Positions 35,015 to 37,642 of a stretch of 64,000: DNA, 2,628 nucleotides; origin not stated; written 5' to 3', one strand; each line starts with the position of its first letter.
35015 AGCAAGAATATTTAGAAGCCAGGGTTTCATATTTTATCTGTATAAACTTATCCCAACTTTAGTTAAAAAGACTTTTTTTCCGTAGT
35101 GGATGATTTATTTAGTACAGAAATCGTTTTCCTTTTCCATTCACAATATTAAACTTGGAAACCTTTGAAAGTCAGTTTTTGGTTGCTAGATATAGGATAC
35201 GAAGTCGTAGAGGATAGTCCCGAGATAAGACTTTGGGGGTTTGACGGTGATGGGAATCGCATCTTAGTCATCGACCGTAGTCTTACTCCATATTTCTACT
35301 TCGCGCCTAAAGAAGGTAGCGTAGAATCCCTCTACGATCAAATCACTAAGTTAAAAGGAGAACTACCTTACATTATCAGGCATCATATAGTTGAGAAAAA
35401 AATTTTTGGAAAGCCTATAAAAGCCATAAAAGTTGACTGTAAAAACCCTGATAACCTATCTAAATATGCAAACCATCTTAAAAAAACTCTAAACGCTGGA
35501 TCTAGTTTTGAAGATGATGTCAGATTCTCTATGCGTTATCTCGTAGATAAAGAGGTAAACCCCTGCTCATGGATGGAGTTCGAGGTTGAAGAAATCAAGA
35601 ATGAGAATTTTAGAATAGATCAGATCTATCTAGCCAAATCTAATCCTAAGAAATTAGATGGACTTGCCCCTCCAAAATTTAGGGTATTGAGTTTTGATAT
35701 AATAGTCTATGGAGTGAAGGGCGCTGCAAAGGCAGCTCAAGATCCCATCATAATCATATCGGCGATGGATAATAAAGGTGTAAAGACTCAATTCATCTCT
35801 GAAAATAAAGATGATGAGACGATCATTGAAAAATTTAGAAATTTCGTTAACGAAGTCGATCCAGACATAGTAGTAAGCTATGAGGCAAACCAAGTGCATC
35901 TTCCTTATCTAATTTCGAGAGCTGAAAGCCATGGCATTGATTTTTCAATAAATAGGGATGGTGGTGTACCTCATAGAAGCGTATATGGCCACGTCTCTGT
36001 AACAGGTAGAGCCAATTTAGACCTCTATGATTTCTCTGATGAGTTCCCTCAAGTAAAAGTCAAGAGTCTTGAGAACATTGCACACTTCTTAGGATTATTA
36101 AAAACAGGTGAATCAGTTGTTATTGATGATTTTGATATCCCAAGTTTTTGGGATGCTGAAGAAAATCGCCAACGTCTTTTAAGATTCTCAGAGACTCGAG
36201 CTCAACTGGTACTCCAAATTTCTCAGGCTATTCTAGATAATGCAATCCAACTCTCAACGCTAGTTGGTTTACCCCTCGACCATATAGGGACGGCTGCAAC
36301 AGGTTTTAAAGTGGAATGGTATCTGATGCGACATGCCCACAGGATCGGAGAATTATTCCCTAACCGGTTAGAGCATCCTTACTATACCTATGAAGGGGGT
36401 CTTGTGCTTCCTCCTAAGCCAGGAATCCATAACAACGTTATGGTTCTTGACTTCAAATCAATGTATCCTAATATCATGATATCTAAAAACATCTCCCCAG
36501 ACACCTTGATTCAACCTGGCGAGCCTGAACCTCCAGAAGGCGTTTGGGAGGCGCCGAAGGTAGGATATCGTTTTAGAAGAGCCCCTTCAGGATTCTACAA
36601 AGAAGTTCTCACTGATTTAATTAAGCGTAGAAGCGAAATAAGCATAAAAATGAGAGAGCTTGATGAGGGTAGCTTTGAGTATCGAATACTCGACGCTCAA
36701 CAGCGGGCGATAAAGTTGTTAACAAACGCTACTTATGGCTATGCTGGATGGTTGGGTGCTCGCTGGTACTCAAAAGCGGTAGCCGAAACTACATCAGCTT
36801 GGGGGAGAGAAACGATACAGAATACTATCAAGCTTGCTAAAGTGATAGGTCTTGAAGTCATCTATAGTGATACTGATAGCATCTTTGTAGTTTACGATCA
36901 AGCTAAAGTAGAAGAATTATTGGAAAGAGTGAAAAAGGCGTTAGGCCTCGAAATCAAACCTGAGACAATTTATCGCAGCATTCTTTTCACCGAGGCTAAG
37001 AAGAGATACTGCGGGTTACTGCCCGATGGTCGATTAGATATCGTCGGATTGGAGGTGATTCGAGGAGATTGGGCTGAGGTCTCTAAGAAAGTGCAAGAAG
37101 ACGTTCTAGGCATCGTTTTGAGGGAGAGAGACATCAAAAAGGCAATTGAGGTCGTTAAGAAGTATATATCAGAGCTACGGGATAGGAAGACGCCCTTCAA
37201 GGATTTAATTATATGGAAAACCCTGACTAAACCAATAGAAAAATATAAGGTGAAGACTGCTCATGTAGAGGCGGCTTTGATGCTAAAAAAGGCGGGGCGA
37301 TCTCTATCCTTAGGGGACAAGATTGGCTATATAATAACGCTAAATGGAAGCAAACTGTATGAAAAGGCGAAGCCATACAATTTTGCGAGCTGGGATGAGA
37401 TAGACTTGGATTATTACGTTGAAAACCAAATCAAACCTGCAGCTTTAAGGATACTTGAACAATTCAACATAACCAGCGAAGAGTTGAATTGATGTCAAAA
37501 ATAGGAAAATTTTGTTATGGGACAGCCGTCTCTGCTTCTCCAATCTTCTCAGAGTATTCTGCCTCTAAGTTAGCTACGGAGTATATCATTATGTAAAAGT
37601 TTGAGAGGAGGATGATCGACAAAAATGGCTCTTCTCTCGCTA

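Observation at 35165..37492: Family-B DNA polymerase with intact polymerase motifs but all three exonuclease motifs degenerate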

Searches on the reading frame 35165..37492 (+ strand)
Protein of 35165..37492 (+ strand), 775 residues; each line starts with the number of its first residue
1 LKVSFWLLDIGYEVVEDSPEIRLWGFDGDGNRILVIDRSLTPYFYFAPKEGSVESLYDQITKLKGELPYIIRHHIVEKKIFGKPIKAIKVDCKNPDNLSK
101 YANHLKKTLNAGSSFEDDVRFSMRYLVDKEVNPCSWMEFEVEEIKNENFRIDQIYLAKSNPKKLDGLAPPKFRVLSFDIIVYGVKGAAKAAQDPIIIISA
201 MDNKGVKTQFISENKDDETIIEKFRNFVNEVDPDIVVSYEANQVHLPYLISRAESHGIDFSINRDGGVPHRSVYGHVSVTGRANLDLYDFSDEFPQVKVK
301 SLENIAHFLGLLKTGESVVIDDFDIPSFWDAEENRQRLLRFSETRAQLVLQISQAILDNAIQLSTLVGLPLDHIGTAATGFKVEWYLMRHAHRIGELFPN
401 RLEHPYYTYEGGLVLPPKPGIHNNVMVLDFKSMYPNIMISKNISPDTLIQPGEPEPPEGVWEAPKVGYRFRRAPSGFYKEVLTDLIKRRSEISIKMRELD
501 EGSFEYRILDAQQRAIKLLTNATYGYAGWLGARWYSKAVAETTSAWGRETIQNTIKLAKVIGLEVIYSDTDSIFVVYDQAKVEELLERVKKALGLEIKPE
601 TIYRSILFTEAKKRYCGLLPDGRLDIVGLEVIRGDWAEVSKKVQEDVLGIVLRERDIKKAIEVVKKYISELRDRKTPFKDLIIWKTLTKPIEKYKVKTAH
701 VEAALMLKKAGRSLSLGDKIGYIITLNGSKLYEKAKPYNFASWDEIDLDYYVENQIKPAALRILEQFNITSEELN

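Call 3: search_protein_families(library=pfam, proteins=[window:35165-37492:+], max_evalue=0.01)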
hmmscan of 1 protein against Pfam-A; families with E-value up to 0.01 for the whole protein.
window:35165-37492:+ (775 aa): 3 families
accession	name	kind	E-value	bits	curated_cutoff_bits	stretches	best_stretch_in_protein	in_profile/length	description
PF00136.26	DNA_pol_B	-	3.6e-64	217.7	23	1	379-766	11-452/453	DNA polymerase family B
PF03104.25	DNA_pol_B_exo1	-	5.8e-23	82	23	1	114-295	3-232/242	DNA polymerase family B, exonuclease domain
PF10108.15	DNA_pol_B_exo2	-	5.1e-05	23.5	24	1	196-311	12-132/213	Predicted 3'-5' exonuclease related to the exonuclease domain of PolB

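Call 4: search_protein_families(library=ncbifam, proteins=[window:35165-37492:+], max_evalue=0.01)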
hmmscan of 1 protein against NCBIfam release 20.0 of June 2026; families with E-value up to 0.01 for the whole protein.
window:35165-37492:+ (775 aa): 9 families
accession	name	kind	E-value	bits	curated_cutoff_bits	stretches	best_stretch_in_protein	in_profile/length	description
NF004421.0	PRK05762.1-2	equivalog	2e-75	254.6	570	1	19-773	23-786/795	DNA polymerase II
TIGR00592.1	pol2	superfamily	1.3e-64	218.9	239.95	1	408-765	799-1176/1176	DNA polymerase (pol2)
NF004417.0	PRK05761.1-3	equivalog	2.9e-58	197.6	780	2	409-774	485-851/858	DNA-directed DNA polymerase I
NF004419.0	PRK05761.1-5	equivalog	2.1e-55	188.2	1285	1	408-774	551-920/932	DNA-directed DNA polymerase I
NF004415.0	PRK05761.1-1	equivalog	2.5e-45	154.7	1289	1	408-774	493-864/883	DNA-directed DNA polymerase I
NF004422.0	PRK05762.1-4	equivalog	3.3e-45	154.7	1103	1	90-766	83-773/789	DNA polymerase II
NF004420.0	PRK05762.1-1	equivalog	2.7e-40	138.8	1435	2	89-593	80-569/783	DNA polymerase II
NF004416.0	PRK05761.1-2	equivalog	1.4e-39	136.1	516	2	475-752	363-635/665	type B DNA-directed DNA polymerase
NF004418.0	PRK05761.1-4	subfamily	1.4e-31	109.5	692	1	410-758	324-685/717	type B DNA-directed DNA polymerase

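Call 5: search_solved_structures(query=window:35165-37492:+, show_alignments=3)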
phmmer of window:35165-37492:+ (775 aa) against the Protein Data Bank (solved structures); distinct sequences matched with E-value up to 0.001: 134 (the best 60 are shown).
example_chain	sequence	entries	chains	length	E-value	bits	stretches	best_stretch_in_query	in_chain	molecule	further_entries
5mdn_A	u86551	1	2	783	3.8e-206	689.5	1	4-773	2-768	DNA polymerase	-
1wns_A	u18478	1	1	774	3.2e-106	359.1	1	7-774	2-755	DNA POLYMERASE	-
1wn7_A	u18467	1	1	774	4.7e-106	358.6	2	171-774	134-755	Family B DNA Polymerase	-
4k8z_A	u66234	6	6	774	9.5e-106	357.6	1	7-774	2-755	DNA polymerase | DNA polymerase,DNA polymerase,DNA polymerase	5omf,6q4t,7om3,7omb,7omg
2jgu_A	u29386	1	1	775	2.2e-105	356.4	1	7-774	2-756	DNA POLYMERASE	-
3a2f_A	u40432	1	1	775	2.9e-105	355.9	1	7-774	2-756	DNA polymerase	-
6wya_A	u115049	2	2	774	3.7e-105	355.6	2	171-774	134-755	DNA polymerase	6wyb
7tqw_A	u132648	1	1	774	7.5e-105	354.6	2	171-774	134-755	DNA polymerase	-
5vu5_A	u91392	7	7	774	1.7e-104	353.4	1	7-774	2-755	DNA polymerase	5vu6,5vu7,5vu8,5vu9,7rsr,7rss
7rsu_A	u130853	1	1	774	2.3e-104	353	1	7-774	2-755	DNA polymerase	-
8s84_A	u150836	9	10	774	2.6e-103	349.5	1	7-774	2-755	DNA polymerase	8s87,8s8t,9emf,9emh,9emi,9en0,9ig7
9oat_A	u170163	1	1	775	2.9e-103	349.3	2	176-774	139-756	5-270, TNA polymerase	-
4ahc_A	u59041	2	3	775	1.3e-102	347.2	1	7-774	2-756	DNA POLYMERASE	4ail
9oax_A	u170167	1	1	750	2.7e-102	346.1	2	186-767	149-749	5-270, TNA polymerase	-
2vwj_A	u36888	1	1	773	4.6e-101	342.1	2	171-774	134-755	DNA POLYMERASE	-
1s5j_A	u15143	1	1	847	7.9e-40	139.6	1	409-773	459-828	DNA polymerase I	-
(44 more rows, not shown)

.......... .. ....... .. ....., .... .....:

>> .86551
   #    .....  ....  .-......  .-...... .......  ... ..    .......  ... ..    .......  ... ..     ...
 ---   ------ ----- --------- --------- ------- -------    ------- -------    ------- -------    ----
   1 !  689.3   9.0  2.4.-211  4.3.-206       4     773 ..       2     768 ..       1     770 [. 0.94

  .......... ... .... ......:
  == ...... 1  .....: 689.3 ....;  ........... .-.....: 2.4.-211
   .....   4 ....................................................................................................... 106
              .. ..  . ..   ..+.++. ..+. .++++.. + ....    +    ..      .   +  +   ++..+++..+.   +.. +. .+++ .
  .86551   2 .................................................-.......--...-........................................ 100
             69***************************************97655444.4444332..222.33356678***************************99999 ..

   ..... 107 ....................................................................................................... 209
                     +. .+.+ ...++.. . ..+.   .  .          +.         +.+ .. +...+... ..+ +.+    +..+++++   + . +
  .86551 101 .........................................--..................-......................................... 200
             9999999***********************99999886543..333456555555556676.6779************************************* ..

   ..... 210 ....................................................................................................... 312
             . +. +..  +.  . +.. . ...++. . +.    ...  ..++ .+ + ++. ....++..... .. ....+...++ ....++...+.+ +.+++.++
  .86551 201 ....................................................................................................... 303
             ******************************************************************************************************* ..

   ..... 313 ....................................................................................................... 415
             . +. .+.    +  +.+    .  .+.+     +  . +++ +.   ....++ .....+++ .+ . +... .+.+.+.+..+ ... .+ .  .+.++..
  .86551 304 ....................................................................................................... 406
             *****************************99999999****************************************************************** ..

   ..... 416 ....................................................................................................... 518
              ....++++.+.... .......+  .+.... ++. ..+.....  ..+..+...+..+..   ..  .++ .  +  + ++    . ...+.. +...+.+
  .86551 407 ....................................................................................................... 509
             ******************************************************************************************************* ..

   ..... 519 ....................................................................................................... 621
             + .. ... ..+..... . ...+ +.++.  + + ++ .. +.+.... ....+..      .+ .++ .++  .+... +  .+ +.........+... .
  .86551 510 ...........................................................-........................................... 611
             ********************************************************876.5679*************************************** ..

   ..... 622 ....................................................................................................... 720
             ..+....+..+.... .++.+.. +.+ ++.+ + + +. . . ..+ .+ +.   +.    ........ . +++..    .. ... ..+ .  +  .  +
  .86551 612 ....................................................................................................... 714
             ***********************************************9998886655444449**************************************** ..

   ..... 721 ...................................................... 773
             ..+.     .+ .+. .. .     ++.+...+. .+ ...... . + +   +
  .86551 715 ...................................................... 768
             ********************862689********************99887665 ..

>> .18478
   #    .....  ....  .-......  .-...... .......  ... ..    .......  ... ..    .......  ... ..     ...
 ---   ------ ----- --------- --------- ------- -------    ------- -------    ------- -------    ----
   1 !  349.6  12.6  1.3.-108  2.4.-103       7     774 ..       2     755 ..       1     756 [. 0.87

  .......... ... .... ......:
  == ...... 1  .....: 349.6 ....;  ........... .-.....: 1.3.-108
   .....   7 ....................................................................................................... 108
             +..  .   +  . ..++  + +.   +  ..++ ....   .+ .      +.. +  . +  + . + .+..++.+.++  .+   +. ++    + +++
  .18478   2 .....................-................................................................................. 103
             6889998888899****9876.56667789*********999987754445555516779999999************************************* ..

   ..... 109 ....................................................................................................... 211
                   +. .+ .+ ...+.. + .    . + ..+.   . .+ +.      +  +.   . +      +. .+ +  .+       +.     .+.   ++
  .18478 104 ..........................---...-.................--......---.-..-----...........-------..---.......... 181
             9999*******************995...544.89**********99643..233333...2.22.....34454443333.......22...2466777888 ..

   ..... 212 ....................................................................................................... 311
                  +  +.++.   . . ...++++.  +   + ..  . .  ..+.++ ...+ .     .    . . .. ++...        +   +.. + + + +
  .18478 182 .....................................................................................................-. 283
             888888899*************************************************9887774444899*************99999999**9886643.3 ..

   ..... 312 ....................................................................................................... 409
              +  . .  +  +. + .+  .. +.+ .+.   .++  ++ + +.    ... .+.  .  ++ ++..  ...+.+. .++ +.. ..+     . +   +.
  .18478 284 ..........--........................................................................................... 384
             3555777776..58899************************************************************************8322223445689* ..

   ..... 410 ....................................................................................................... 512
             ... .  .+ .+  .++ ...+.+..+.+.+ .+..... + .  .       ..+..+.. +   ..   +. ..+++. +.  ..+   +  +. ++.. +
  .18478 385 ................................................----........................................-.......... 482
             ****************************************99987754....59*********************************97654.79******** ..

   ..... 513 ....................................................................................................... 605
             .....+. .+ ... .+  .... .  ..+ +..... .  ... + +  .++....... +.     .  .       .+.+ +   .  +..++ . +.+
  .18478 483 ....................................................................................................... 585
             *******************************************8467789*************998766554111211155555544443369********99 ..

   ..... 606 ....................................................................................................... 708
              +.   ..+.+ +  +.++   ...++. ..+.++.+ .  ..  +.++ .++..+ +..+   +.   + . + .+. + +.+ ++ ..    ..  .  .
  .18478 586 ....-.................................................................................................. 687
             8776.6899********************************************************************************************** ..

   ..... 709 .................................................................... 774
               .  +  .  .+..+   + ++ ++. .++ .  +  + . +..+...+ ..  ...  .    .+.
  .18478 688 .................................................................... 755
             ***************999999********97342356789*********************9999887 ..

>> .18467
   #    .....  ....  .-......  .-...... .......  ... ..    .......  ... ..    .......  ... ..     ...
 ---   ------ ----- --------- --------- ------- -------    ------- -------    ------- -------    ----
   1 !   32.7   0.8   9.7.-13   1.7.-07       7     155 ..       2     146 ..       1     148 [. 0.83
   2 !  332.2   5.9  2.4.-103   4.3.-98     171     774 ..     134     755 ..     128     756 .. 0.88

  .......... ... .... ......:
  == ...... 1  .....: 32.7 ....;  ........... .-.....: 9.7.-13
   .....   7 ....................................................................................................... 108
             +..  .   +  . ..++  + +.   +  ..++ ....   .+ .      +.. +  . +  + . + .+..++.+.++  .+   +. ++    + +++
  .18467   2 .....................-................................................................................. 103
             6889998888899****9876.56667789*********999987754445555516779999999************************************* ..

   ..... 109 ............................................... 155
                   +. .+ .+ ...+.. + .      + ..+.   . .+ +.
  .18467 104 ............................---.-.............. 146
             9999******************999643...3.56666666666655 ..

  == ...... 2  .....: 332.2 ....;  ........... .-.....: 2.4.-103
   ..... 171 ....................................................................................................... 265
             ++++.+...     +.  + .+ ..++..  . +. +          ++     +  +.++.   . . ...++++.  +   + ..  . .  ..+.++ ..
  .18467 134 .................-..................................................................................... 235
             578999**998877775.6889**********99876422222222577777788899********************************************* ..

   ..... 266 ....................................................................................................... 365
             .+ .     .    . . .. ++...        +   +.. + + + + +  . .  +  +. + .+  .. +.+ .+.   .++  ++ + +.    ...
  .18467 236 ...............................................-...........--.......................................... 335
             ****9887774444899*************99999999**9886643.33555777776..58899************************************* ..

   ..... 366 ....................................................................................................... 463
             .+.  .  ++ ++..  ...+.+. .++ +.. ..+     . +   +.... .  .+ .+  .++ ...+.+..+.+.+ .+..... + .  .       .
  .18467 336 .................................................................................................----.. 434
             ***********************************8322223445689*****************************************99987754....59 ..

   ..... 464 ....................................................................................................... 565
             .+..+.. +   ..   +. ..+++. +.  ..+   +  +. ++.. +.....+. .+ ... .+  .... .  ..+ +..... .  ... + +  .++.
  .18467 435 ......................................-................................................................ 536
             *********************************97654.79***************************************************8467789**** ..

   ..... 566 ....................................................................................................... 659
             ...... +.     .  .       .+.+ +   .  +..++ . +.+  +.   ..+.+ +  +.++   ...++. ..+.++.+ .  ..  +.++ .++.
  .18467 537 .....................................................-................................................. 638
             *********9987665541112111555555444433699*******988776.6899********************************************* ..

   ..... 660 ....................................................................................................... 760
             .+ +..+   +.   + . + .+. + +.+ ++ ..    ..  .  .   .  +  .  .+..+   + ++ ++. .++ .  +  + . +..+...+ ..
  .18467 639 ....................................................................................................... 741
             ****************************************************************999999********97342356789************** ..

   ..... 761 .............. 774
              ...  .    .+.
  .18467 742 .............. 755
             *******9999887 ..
